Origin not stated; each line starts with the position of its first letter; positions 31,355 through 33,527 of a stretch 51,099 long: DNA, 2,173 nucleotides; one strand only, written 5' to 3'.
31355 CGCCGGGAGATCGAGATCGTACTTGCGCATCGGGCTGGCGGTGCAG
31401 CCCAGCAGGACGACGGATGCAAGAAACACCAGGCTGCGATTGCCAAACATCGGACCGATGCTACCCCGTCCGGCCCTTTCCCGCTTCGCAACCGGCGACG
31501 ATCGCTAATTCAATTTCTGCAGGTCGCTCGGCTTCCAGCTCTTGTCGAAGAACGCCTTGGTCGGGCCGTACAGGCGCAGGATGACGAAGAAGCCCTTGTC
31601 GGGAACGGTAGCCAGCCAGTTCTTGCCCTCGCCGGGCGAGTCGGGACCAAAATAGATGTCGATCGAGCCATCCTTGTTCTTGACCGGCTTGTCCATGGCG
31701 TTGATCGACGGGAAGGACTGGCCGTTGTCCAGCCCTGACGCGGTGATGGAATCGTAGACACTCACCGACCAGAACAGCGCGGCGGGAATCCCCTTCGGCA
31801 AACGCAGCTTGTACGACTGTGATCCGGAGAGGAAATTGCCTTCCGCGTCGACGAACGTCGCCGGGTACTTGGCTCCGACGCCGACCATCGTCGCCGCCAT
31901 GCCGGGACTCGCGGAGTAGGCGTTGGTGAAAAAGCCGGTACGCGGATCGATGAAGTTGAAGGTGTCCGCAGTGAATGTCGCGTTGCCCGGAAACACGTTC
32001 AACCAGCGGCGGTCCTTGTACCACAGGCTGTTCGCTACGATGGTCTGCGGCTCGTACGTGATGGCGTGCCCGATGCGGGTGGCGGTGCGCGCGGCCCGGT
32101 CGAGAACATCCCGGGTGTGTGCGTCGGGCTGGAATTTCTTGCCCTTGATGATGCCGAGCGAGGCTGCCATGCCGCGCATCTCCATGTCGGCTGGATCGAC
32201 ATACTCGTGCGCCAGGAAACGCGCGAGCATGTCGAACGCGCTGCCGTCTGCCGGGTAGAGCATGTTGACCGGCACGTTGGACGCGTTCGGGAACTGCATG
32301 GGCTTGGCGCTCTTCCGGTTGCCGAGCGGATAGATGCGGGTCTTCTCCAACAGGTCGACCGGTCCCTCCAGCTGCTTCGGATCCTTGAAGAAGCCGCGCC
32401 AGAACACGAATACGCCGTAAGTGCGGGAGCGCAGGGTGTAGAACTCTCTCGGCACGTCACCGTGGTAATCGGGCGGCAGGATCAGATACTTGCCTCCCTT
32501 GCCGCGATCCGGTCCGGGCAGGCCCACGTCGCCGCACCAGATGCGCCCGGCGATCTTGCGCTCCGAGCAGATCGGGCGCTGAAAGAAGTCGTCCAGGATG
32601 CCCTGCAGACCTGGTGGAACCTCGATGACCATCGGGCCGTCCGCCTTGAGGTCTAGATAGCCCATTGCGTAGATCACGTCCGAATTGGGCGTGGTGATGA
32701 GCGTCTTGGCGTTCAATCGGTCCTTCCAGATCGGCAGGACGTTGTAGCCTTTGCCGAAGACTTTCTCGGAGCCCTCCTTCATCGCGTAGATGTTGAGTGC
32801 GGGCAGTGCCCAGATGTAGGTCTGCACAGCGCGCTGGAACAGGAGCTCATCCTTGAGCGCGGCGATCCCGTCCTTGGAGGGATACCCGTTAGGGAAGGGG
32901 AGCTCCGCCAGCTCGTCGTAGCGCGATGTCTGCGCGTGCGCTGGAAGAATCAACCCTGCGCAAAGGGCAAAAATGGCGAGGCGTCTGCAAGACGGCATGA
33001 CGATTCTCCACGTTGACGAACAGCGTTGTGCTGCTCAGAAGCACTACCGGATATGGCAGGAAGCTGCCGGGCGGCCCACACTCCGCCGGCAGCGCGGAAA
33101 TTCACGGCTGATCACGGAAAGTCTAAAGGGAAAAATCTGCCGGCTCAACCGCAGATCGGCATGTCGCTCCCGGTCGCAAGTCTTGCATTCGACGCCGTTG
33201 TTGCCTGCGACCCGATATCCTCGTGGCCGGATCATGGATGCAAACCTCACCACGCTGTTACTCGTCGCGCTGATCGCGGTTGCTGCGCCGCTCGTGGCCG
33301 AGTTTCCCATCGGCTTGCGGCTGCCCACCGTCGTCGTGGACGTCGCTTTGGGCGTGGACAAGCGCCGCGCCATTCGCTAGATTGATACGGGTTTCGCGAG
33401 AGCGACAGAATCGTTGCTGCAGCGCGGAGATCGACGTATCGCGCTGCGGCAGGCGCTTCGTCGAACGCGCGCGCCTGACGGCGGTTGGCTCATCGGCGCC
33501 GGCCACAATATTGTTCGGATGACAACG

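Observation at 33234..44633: Remnants of one CPA2 antiporter gene bracket an ~11 kb, seven-gene block: a cargo insertion with no mobility genes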

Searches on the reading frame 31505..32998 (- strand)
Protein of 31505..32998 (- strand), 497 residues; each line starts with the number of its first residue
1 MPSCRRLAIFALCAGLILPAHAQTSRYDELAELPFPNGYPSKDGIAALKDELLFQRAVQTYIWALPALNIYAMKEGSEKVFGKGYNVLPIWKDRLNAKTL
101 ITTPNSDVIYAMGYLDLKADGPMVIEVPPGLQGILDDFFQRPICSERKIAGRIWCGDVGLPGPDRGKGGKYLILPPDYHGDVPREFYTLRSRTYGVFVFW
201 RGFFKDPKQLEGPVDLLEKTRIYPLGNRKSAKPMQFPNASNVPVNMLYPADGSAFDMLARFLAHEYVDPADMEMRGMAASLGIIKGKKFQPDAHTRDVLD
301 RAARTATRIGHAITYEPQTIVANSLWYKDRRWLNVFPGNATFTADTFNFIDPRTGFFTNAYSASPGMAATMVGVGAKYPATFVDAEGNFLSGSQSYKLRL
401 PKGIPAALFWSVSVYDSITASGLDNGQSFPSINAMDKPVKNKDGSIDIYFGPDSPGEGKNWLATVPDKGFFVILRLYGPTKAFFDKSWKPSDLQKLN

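Call 12: search_protein_families(library=pfam, proteins=[window:31505-32998:-], max_evalue=0.001)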
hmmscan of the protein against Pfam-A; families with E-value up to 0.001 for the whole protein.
window:31505-32998:- (497 aa): 2 families
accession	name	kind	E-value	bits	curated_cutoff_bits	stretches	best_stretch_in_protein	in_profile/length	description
PF06742.16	DUF1214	-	3.4e-29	102.1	25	1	376-481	2-112/112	Protein of unknown function (DUF1214)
PF06863.17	DUF1254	-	5.4e-24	85.3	22.2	1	86-224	2-133/133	Protein of unknown function (DUF1254)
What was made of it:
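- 31505..32998 (-): Left flank: DUF1254/DUF1214 protein (497 aa), conserved neighbour of the antiporter in relatives. Pfam PF06863 and PF06742 (call 12).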

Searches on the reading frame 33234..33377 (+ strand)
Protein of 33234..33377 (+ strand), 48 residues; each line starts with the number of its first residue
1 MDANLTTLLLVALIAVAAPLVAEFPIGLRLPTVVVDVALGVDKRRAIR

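Call 8: search_protein_families(library=pfam, proteins=[window:33234-33377:+], max_evalue=10)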
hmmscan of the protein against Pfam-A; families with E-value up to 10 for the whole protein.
seq(48 aa): 0 families

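Call 9: search_protein_families(library=ncbifam, proteins=[window:33234-33377:+], max_evalue=10)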
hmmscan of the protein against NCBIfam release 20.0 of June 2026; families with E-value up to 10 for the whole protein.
seq(48 aa): 0 families

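Call 75: list_cluster_members(proteins=[window:33234-33377:+, window:32973-33377:+, window:31505-32998:-, window:33548-35233:+])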
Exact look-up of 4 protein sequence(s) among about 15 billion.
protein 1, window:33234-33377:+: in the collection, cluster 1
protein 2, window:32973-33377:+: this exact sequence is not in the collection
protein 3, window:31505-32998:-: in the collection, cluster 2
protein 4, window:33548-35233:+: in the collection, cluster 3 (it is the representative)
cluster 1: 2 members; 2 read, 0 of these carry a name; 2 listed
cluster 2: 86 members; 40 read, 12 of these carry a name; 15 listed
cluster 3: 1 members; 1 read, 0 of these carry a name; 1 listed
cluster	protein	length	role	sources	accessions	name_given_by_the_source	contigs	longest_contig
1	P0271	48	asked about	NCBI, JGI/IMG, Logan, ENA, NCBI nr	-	-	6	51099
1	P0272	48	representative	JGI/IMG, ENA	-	-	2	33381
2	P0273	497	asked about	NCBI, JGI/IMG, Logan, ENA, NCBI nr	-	-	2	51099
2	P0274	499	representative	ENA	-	-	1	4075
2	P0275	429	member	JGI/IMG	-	hypothetical protein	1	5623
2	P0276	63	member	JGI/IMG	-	hypothetical protein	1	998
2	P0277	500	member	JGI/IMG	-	hypothetical protein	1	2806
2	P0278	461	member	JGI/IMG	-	TatA/E family protein of Tat protein translocase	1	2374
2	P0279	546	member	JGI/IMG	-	hypothetical protein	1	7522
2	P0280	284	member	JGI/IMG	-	hypothetical protein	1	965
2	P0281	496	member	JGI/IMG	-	hypothetical protein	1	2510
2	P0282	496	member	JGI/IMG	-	hypothetical protein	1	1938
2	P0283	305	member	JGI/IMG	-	hypothetical protein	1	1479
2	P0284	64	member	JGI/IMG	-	hypothetical protein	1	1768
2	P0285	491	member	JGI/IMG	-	hypothetical protein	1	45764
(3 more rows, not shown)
